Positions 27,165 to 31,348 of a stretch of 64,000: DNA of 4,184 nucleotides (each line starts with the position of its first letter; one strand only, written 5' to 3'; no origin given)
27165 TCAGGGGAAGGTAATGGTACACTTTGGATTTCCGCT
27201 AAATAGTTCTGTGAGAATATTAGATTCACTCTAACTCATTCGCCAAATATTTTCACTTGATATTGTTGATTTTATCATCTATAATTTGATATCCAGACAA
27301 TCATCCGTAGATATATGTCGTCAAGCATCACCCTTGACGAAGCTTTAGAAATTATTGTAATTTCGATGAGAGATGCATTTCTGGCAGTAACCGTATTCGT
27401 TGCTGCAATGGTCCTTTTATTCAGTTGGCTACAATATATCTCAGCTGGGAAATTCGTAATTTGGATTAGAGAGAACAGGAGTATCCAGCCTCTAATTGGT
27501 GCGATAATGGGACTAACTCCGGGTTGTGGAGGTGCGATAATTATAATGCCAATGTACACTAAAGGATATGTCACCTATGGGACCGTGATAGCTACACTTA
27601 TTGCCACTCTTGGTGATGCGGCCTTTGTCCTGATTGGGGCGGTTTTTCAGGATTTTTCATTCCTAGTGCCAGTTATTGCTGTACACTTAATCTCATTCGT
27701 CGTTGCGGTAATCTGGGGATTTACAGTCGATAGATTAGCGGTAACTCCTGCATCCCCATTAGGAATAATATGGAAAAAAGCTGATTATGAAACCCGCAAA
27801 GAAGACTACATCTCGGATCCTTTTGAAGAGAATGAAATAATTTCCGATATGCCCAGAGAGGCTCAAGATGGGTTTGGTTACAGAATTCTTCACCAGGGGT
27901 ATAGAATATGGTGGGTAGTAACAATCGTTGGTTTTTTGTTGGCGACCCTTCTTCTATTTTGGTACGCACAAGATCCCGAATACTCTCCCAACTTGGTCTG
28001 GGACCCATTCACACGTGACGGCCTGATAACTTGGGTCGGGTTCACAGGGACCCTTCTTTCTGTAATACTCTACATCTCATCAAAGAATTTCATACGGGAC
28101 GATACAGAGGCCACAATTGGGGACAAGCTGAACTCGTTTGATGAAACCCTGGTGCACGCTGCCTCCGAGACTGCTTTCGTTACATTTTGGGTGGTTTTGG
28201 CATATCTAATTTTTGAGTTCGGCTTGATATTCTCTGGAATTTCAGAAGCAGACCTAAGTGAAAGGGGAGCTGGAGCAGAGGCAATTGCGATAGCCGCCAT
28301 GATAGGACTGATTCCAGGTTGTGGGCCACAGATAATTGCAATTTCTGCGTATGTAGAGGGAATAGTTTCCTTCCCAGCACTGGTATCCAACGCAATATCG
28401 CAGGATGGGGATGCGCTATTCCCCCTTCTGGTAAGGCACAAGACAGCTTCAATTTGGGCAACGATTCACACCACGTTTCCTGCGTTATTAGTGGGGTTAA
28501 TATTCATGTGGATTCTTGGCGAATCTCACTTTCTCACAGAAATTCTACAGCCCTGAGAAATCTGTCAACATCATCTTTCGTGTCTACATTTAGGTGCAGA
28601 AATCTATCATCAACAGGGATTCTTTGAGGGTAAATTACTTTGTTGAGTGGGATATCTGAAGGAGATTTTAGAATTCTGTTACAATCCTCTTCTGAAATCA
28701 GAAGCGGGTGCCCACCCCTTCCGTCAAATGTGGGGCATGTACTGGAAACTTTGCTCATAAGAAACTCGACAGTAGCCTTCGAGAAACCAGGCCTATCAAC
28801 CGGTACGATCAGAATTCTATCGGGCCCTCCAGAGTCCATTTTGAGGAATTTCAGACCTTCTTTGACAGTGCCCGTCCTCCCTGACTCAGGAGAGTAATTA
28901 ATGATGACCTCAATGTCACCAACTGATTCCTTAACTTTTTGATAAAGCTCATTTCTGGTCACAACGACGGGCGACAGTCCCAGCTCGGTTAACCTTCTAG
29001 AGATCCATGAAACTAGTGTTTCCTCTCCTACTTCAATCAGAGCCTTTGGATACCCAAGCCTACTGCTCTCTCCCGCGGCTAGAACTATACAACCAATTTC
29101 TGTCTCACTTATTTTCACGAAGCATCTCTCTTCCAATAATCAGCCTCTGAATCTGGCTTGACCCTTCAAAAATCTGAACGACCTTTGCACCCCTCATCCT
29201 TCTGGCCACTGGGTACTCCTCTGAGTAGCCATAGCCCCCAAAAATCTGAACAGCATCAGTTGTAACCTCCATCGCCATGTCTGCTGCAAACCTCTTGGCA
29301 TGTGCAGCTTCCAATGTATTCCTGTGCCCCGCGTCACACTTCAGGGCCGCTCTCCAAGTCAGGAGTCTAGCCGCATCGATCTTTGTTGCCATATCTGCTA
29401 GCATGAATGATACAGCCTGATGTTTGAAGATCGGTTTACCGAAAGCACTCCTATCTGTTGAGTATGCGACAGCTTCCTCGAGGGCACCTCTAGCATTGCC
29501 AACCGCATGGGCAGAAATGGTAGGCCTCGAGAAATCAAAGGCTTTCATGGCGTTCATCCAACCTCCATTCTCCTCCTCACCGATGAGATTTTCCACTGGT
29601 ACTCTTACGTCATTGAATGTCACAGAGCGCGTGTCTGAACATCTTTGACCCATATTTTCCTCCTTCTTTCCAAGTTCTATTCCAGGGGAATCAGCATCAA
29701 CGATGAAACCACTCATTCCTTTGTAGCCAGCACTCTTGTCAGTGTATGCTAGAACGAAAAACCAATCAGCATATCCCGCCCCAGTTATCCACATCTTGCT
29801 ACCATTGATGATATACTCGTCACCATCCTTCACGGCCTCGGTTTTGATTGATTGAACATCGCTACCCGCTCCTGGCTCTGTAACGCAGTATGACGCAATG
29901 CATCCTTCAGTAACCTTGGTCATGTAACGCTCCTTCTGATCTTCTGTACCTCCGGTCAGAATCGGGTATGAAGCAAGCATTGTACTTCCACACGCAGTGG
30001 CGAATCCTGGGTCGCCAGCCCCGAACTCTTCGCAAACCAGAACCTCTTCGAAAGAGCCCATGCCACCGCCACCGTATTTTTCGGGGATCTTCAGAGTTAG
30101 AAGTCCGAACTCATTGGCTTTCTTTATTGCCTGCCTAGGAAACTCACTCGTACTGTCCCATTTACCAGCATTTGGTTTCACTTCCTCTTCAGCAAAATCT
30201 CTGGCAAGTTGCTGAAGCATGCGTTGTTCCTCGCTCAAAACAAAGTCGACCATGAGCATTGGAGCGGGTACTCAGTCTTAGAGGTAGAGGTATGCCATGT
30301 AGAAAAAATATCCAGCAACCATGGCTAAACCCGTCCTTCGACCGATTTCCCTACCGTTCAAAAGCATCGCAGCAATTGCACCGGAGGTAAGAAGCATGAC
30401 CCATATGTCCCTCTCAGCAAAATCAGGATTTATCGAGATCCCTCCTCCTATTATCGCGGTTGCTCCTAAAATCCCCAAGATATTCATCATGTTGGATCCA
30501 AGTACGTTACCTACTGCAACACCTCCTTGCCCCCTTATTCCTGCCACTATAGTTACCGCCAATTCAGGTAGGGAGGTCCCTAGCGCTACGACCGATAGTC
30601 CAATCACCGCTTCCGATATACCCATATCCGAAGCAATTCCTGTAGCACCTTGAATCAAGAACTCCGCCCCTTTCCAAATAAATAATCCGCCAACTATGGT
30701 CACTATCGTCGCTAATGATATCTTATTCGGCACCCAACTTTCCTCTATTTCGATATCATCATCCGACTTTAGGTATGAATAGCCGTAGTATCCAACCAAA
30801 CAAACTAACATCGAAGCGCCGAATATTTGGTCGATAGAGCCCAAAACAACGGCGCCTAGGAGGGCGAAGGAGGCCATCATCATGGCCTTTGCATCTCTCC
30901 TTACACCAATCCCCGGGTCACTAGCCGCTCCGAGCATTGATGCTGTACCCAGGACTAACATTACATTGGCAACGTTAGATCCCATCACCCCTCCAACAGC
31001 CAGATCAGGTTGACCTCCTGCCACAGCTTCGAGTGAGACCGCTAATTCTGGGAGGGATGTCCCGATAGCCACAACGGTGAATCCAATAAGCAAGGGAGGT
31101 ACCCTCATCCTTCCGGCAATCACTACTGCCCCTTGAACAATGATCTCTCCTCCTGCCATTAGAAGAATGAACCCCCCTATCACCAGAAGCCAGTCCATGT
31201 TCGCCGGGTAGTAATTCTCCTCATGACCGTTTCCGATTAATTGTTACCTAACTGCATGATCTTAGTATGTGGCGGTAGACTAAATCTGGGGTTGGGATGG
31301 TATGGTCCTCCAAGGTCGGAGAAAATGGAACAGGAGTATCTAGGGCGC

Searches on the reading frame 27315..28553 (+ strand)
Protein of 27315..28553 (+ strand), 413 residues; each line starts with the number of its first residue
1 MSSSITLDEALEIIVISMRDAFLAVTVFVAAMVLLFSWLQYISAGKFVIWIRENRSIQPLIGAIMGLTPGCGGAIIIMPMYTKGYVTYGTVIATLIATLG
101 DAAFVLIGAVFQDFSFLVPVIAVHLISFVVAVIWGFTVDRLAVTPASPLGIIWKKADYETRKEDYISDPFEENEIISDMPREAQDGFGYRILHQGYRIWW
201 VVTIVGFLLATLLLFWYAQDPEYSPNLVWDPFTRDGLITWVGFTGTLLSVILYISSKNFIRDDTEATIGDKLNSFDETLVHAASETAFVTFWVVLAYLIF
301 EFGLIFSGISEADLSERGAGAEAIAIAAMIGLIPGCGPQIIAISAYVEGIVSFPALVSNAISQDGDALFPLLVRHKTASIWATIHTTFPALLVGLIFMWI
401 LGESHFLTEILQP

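Call 54: search_protein_families(library=ncbifam, proteins=[window:27315-28553:+], max_evalue=0.001)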
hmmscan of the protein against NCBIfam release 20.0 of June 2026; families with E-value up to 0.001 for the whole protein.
window:27315-28553:+ (413 aa): 1 family
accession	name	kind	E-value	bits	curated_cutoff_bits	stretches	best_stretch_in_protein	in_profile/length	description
NF037962.1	arsenic_eff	subfamily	6e-68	229.3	100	1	20-394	1-287/287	arsenic efflux protein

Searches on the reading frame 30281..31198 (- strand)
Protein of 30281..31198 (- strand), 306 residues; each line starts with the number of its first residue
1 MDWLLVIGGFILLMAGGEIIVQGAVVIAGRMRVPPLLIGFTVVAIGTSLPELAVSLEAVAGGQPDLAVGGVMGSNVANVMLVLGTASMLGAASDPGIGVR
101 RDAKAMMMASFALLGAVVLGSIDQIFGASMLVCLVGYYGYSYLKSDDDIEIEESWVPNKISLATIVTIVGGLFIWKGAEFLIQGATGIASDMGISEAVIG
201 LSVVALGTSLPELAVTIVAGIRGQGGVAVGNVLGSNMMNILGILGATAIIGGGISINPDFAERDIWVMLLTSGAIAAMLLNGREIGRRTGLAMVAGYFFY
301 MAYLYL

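Call 27: search_protein_families(library=pfam, proteins=[window:30281-31198:-], max_evalue=0.001)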
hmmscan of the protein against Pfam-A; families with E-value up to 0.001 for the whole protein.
window:30281-31198:- (306 aa): 1 family
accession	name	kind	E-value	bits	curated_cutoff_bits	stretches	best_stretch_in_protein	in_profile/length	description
PF01699.29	Na_Ca_ex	-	6.1e-55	185.8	24.9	2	163-305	2-150/151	Sodium/calcium exchanger protein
